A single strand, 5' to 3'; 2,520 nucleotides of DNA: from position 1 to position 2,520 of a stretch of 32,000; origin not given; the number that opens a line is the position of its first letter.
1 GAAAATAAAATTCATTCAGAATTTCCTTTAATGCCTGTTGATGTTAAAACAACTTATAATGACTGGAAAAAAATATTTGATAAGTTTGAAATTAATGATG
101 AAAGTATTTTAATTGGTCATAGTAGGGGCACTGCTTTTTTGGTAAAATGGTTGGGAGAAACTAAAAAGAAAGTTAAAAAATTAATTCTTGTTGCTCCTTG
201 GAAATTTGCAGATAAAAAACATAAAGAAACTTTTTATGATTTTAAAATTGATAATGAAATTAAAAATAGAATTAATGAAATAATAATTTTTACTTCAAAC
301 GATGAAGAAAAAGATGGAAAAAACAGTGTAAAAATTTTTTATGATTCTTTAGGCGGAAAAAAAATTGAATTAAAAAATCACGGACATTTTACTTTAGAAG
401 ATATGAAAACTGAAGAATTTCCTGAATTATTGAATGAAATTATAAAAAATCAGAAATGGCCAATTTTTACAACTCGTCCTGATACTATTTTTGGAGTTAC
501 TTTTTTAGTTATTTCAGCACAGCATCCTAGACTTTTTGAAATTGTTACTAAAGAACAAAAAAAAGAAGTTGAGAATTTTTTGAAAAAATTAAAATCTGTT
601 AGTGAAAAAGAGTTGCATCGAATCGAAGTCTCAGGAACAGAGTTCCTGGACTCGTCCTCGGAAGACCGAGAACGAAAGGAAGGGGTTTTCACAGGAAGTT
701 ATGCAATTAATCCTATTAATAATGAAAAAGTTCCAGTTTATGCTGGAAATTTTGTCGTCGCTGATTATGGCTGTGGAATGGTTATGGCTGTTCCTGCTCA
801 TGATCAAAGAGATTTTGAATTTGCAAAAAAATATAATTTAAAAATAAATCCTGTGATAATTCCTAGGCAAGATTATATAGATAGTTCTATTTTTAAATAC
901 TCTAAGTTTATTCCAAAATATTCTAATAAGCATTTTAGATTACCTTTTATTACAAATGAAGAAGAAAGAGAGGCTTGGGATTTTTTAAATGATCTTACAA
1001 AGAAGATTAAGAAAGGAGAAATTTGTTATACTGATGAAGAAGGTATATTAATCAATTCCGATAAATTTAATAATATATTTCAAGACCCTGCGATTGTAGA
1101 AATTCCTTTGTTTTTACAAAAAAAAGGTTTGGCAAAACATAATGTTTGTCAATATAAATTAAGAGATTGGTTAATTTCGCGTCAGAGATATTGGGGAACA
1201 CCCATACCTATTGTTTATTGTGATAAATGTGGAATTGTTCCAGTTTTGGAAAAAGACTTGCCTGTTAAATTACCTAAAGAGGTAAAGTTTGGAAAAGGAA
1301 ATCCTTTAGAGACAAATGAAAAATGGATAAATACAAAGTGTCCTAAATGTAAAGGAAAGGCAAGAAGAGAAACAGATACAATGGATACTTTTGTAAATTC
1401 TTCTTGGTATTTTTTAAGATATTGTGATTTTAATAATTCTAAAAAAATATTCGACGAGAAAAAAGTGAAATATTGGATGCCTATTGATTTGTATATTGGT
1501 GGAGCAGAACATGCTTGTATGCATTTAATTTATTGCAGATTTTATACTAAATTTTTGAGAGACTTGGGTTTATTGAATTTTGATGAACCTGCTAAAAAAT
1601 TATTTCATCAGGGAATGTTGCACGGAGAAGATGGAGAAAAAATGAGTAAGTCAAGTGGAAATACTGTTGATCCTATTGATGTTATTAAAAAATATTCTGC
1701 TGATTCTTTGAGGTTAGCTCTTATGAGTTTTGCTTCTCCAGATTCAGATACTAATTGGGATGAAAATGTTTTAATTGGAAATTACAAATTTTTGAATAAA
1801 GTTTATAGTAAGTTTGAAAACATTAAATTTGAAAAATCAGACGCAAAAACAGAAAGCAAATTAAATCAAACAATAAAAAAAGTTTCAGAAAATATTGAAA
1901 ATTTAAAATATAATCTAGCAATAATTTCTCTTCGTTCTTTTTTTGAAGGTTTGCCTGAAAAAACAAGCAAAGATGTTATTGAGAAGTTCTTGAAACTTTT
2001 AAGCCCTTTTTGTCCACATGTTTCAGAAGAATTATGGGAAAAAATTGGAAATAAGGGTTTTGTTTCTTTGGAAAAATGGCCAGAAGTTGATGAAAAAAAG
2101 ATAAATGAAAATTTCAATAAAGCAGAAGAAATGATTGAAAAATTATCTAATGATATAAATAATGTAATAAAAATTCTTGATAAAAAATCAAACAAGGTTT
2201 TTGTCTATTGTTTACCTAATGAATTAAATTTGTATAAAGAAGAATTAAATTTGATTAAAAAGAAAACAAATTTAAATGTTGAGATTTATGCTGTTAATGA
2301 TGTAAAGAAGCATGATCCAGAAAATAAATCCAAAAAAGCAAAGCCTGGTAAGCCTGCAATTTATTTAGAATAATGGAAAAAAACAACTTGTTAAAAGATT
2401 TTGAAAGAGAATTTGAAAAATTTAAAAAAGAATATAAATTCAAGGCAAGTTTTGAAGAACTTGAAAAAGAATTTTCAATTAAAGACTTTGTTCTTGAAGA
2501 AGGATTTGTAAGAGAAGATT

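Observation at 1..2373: Serine-hydrolase domain fused in frame to a LeuRS that begins at the CP1 editing domain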

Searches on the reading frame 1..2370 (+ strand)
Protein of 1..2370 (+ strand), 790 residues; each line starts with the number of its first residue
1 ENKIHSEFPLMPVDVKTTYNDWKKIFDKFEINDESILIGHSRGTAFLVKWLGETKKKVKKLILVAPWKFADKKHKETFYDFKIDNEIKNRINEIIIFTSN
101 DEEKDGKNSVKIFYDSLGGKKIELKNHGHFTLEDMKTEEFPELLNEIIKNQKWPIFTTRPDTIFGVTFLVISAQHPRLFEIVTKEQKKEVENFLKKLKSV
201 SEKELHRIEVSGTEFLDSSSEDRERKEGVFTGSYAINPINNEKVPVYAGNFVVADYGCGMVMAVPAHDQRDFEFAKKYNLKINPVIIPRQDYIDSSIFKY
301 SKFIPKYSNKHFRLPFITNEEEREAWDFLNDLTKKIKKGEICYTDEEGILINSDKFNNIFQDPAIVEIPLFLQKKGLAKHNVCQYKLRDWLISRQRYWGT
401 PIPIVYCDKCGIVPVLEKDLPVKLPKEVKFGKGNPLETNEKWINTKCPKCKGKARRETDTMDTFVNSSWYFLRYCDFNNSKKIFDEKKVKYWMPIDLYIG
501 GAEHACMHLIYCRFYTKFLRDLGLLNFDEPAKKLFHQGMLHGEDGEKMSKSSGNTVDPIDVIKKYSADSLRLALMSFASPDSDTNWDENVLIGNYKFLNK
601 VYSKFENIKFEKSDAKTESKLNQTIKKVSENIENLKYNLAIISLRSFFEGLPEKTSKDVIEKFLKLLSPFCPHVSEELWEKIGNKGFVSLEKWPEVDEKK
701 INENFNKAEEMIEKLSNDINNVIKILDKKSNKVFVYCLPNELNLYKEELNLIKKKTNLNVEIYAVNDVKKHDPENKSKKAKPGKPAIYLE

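Call 4: search_protein_families(library=pfam, proteins=[window:1-2370:+], max_evalue=0.01)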
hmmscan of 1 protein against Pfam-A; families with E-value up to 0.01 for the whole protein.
window:1-2370:+ (790 aa): 9 families
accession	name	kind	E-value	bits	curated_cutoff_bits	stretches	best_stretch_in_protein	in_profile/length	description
PF13603.12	tRNA-synt_1_2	-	8.3e-46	156.2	25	1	150-292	20-146/185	Leucyl-tRNA synthetase, editing domain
PF00133.28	tRNA-synt_1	-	1.4e-27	97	22.7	1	387-587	228-414/414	tRNA synthetases class I (I, L, M and V)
PF08264.19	Anticodon_1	-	1.9e-20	73.7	25.1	1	618-730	5-140/148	Anticodon-binding domain of tRNA ligase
PF09334.17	tRNA-synt_1g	-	3.1e-09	36.5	20.1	1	531-591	312-371/391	tRNA synthetases class I (M)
PF06821.19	Ser_hydrolase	-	1.2e-08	35.5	22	1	31-134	52-158/172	Serine hydrolase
PF01406.26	tRNA-synt_1e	-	1.8e-06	28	27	1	529-576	236-282/301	tRNA synthetases class I (C) catalytic domain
PF00561.26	Abhydrolase_1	-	0.00067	19.8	25.8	1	35-86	71-132/245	alpha/beta hydrolase fold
PF12146.15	Hydrolase_4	-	0.00083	19.2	27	1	21-69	61-112/239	Serine aminopeptidase, S33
PF01921.24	tRNA-synt_1f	-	0.004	16.5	27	1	526-618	263-348/360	tRNA synthetases class I (K)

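Call 5: search_protein_families(library=ncbifam, proteins=[window:1-2370:+], max_evalue=0.01)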
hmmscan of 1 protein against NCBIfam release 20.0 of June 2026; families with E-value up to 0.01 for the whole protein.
window:1-2370:+ (790 aa): 18 families
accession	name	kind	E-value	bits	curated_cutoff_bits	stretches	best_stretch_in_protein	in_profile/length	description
TIGR00396.1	leuS_bact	equivalog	5.1e-155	517.8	548.4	2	344-706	369-783/843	leucine--tRNA ligase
TIGR00422.1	valS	equivalog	8.4e-60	202.7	612.1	2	230-648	240-642/863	valine--tRNA ligase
NF008957.0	PRK12300.1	subfamily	9.1e-58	196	677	2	487-740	572-837/946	leucine--tRNA ligase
NF004349.1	PRK05729.1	equivalog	9e-52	176.4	704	2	230-648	234-628/860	valine--tRNA ligase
NF009687.0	PRK13208.1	equivalog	2.5e-49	168.2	738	3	389-648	397-647/801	valine--tRNA ligase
TIGR00395.1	leuS_arch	equivalog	4.3e-47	160.7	648.5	2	487-739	566-833/938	leucine--tRNA ligase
TIGR00392.1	ileS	equivalog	1e-43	149.7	621.4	3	386-648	459-731/861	isoleucine--tRNA ligase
NF011492.0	PRK14900.1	equivalog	4.2e-28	97.7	1783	2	387-606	407-593/1044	valine--tRNA ligase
NF000540.1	alt_ValS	exception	1.5e-24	86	900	2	388-648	430-686/827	valine--tRNA ligase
NF000257.1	MupA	exception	8.1e-22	76.8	1900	1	246-614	294-654/1024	mupirocin-resistant isoleucine--tRNA ligase MupA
NF000258.1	MupB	exception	7.7e-21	73.7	1900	1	240-593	291-633/1033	mupirocin-resistant isoleucine--tRNA ligase MupB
NF040702.1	ileS_w_GNAT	exception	6.1e-18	63.9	1999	2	388-576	637-809/1100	isoleucine--tRNA ligase, N-acetyltransferase domain-containing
TIGR00398.1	metG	equivalog_domain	1.1e-11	44.2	336.35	1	532-636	313-416/530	methionine--tRNA ligase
NF008900.0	PRK12267.1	equivalog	1.1e-09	37.4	598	1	485-595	246-347/648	methionine--tRNA ligase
TIGR00435.1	cysS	equivalog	6.2e-08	32.1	340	1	526-643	246-366/466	cysteine--tRNA ligase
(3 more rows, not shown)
